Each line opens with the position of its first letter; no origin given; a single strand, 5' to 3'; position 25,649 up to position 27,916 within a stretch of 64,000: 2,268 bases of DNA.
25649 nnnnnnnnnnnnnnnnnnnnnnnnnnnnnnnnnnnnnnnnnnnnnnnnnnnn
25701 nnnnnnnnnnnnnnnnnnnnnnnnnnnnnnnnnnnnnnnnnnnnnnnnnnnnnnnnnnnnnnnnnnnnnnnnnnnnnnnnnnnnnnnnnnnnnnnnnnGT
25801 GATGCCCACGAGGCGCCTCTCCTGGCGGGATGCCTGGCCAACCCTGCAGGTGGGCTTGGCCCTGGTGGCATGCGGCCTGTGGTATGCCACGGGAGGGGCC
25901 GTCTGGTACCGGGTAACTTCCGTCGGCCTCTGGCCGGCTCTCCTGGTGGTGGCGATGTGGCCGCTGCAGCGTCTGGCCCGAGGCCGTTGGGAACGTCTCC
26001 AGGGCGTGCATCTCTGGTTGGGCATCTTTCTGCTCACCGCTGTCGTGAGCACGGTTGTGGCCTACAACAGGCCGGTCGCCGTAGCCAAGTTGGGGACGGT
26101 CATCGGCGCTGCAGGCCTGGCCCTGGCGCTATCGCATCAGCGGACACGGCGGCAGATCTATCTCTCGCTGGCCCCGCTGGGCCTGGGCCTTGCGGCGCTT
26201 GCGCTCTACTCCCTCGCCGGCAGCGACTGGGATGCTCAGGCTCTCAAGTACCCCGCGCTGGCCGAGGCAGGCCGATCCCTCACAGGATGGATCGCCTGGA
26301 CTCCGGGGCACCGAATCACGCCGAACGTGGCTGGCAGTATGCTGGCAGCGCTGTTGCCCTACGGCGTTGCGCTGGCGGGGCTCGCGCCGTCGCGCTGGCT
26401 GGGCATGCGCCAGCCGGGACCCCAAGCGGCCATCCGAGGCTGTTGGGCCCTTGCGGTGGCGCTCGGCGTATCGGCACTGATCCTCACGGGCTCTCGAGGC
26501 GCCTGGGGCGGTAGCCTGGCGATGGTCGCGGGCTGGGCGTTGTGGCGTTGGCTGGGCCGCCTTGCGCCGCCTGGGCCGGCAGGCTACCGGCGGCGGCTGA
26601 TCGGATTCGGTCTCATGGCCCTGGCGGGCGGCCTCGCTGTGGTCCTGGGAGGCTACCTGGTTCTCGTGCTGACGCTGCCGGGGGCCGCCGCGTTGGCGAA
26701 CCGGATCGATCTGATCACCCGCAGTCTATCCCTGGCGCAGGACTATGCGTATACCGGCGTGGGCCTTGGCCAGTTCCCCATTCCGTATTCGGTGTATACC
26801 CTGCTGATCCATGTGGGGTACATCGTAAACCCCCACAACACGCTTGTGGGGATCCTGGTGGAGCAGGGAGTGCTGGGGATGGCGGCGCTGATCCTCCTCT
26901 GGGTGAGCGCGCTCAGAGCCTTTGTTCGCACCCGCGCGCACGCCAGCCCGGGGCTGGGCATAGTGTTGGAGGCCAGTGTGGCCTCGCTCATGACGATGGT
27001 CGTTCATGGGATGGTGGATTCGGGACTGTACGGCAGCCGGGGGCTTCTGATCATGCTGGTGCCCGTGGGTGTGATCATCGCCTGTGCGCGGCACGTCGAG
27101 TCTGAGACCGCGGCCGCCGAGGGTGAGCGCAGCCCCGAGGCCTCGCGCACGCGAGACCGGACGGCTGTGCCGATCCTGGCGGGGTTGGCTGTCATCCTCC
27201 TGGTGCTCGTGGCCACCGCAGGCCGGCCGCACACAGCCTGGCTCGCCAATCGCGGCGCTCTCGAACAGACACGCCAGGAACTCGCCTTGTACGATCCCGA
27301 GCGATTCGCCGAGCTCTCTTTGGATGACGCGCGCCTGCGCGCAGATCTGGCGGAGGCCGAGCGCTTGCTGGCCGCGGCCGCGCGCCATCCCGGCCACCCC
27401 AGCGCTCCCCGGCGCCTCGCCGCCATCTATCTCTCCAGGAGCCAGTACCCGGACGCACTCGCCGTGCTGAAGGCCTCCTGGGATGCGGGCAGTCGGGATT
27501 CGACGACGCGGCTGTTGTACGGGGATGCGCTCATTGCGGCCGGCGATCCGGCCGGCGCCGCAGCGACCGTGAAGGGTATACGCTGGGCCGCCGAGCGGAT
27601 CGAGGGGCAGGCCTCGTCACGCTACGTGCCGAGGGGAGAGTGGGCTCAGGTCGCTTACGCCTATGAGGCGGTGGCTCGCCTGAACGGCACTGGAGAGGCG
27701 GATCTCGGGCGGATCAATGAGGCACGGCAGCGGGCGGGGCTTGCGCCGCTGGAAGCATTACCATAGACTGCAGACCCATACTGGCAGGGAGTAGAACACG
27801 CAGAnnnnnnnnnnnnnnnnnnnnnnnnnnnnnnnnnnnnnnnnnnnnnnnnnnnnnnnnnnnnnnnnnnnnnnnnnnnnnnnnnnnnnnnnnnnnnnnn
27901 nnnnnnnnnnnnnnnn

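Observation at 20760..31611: Translationally coupled surface-glycosylation operon: UDP-HexNAc dehydrogenase / acetyltransferase / GtrB-like GT2 / B12-radical-SAM / Wzy_C-TPR ligase, followed by a giant Asp-box surface protein (candidate glycosylation target)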

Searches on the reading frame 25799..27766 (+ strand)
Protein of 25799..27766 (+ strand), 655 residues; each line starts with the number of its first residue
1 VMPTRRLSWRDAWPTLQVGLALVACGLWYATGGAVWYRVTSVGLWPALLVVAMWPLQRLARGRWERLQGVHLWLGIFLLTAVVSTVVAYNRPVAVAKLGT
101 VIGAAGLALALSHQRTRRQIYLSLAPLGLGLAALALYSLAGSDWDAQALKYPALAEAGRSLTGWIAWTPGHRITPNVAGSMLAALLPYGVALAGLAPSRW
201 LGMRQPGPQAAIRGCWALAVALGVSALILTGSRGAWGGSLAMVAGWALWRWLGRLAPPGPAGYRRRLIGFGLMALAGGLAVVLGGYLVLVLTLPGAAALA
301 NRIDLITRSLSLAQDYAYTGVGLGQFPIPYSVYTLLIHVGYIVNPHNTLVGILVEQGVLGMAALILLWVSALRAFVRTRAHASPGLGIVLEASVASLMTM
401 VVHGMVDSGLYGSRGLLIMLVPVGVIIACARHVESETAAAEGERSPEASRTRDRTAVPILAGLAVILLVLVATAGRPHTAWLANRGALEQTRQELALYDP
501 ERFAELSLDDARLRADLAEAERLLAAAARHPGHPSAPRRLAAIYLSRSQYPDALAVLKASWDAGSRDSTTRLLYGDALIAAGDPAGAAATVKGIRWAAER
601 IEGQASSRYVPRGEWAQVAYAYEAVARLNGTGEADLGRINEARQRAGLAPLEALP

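Call 3: search_protein_families(library=pfam, proteins=[window:25799-27766:+], max_evalue=0.01)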
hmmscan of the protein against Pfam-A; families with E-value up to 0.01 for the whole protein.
window:25799-27766:+ (655 aa): 3 families
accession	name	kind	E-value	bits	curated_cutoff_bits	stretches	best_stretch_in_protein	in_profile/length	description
PF04932.20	Wzy_C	-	5.6e-13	49.4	31.7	1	218-365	1-149/149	O-Antigen ligase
PF14559.12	TPR_19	-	5.4e-07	30.3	25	2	516-560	6-51/68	Tetratricopeptide repeat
PF09976.15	TPR_21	-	0.0044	17.2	25.5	0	514-588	89-166/193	Tetratricopeptide repeat-like domain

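Call 4: search_protein_families(library=ncbifam, proteins=[window:25799-27766:+], max_evalue=0.01)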
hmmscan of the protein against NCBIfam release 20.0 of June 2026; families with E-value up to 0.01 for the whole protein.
window:25799-27766:+ (655 aa): 3 families
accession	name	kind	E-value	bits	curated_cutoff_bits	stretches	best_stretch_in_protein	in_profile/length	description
TIGR00947.1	2A73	equivalog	7e-08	31.9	366.4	1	36-414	35-407/425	IctB family putative bicarbonate transporter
TIGR02917.1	PEP_TPR_lipo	equivalog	0.0027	15.6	312.2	1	520-589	314-384/899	XrtA/PEP-CTERM system TPR-repeat protein PrsT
NF052415.1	T3SS_chap_SctY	equivalog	0.0065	17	70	1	518-591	23-100/106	type III secretion apparatus assembly chaperone SctY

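Call 35: search_solved_structures(query=window:25799-27766:+, max_evalue=1)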
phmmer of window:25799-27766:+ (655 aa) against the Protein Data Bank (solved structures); distinct sequences matched with E-value up to 1: 2.
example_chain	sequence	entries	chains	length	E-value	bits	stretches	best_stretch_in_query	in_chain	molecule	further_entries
9wcw_A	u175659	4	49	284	0.51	11.9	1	541-595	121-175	Chaperedoxin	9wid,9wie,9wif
3qou_A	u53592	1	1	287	0.53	11.9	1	541-595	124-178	protein ybbN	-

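Call 45: find_homologous_proteins(query=window:25799-27766:+, max_evalue=0.00001)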
Query window:25799-27766:+ (655 aa): 32 proteins with E <= 0.00001 among 8000 candidates.
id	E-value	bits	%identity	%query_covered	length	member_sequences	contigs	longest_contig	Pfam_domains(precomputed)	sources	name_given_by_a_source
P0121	0.0e+0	1401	100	100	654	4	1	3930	PF14559.13,PF04932.21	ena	-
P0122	1.3e-205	703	54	100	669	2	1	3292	PF14559.13,PF04932.21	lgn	-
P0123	2.7e-200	685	51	100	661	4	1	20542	PF14559.13,PF04932.21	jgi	jgi:hypothetical protein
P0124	7.6e-199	681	52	98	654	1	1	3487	PF14559.13,PF04932.21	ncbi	ncbi:MAG: O-antigen ligase family protein, partial [Anaerolineae bacterium]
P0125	2.8e-198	679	53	99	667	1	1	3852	PF04932.21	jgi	jgi:O-antigen ligase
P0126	1.1e-189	650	51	99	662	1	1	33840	PF14559.13,PF04932.21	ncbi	-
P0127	6.6e-163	562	51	95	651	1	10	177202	PF14559.13,PF04932.21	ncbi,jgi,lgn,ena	jgi:O-antigen ligase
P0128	7.6e-161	555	50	98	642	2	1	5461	PF04932.21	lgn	-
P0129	1.9e-159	550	47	98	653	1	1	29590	PF04932.21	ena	-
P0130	2.1e-156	540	48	92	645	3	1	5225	PF04932.21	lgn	-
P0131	6.9e-156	539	49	95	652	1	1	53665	PF04932.21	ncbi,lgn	-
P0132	1.8e-152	527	45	98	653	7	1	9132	PF04932.21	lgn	-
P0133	2.8e-134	467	51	73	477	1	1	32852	PF04932.21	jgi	jgi:hypothetical protein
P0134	1.1e-128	449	45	93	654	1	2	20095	PF14559.13,PF09976.16,PF04932.21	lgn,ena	-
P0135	2.6e-113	398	43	92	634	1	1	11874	PF04932.21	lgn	-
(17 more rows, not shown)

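Call 58: predict_structure(alignment_id=A2)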
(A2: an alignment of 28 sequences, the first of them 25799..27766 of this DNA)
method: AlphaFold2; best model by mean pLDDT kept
length: 655 residues; sequences in the alignment: 28
mean_pLDDT: 88.2   pTM: 0.88
mean pLDDT of the five models: 88.2, 88.0, 87.5, 87.4, 87.0
residues with pLDDT >= 90: 394; 70-90: 213; 50-70: 37; < 50: 11
segments of 3 or more residues with pLDDT < 50: 1-4, 337-341
pLDDT, mean of each block of 10 residues (from residue 1): 59 91 88 54 77 86 78 95 91 88 95 94 96 93 82 86 78 86 97 95 92 97 94 93 95 92 94 95 95 90 86 89 86 58 75 94 95 95 96 97 91 92 97 91 60 65 86 87 94 85 80 94 95 86 95 96 90 95 96 89 89 95 92 85 93 77
secondary structure, 60 per line:
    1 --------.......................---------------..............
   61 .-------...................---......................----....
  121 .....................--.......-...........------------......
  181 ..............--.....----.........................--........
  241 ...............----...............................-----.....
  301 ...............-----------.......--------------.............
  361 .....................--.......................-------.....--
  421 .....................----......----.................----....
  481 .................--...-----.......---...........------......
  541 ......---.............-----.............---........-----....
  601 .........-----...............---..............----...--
elements in order: H9-31 H47-61 H69-87 H91-112 H117-141 H144-150 H152-162 H175-194 H197-201 H206-230 H233-255 H260-290 H296-315 H327-333 H348-381 H384-406 H414-418 H421-441 H446-451 H456-472 H477-497 H508-514 H518-528 H535-546 H550-562 H568-580 H584-591 H597-609 H615-629 H633-646

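Call 61: fold_search(model_id=the predicted structure, library=pdb)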
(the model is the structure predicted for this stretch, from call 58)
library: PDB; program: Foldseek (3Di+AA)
matches with E <= 10: 688; with E <= 0.001: 0
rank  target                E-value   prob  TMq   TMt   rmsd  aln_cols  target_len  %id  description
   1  7tpg_B                2.3e-03  1.00  0.36  0.53   8.4       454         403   15  Single-Particle Cryo-EM Structure of the WaaL O-antigen ligase in its ligand bound state (released 2022-04-06)
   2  9hmf_L                9.0e-02  0.38  0.13  0.12  30.1       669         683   11  Periplasmic scaffold of the Campylobacter jejuni flagellar motor (alpha carbon trace) (released 2024-12-25)
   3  5khr_P                1.3e-01  0.66  0.15  0.20  24.5       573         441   11  Model of human Anaphase-promoting complex/Cyclosome complex (APC15 deletion mutant) in complex with the E2 UBE2C/UBCH1 (released 2016-08-24)
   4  9gaw_V                1.4e-01  0.63  0.14  0.18  23.2       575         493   11  High-resolution structure of the Anaphase-promoting complex/cyclosome (APC/C) bound to co-activator Cdh1 (released 2024-08-14)
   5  4ui9_C                1.8e-01  0.44  0.15  0.17  25.0       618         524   11  Atomic structure of the human Anaphase-Promoting Complex (released 2015-06-17)
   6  8fgw_D                1.8e-01  0.38  0.17  0.10  31.6       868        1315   13  Human IFT-A complex structures provide molecular insights into ciliary transport (released 2023-02-22)
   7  8hmd_C                1.8e-01  0.21  0.13  0.08  26.1       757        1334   12  base module state 2 of Tetrahymena IFT-A (released 2023-06-14)
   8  5a01_A                2.0e-01  1.00  0.15  0.14   8.4       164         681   18  O-GlcNAc transferase from Drososphila melanogaster (released 2016-04-27)
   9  7n61_1D               2.0e-01  0.20  0.12  0.12  33.4       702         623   15  structure of C2 projections and MIPs (released 2022-05-18)
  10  9gzg_A                2.1e-01  1.00  0.14  0.46   8.6       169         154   18  Crystal structure of CTPR4E4 mutant (released 2025-10-15)
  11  2jlb_A                2.1e-01  1.00  0.13  0.15  12.3       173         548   23  Xanthomonas campestris putative OGT (XCC0866), complex with UDP- GlcNAc phosphonate analogue (released 2008-11-25)
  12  6ait_B                2.1e-01  0.82  0.16  0.23  17.9       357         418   16  Crystal structure of E. coli BepA (released 2018-12-26)
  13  4gyw_A                3.2e-01  1.00  0.15  0.14   8.3       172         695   17  Crystal structure of human O-GlcNAc Transferase in complex with UDP and a glycopeptide (released 2012-10-31)
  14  7yb9_A                3.2e-01  0.98  0.15  0.21  15.0       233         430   14  Aspartyl/Asparaginyl beta-hydroxylase (AspH) oxygenase and TPR domains in complex with L-2-hydroxyglutarate and factor (released 2023-07-05)
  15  5khr_C                3.2e-01  0.41  0.15  0.20  22.8       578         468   11  Model of human Anaphase-promoting complex/Cyclosome complex (APC15 deletion mutant) in complex with the E2 UBE2C/UBCH1 (released 2016-08-24)
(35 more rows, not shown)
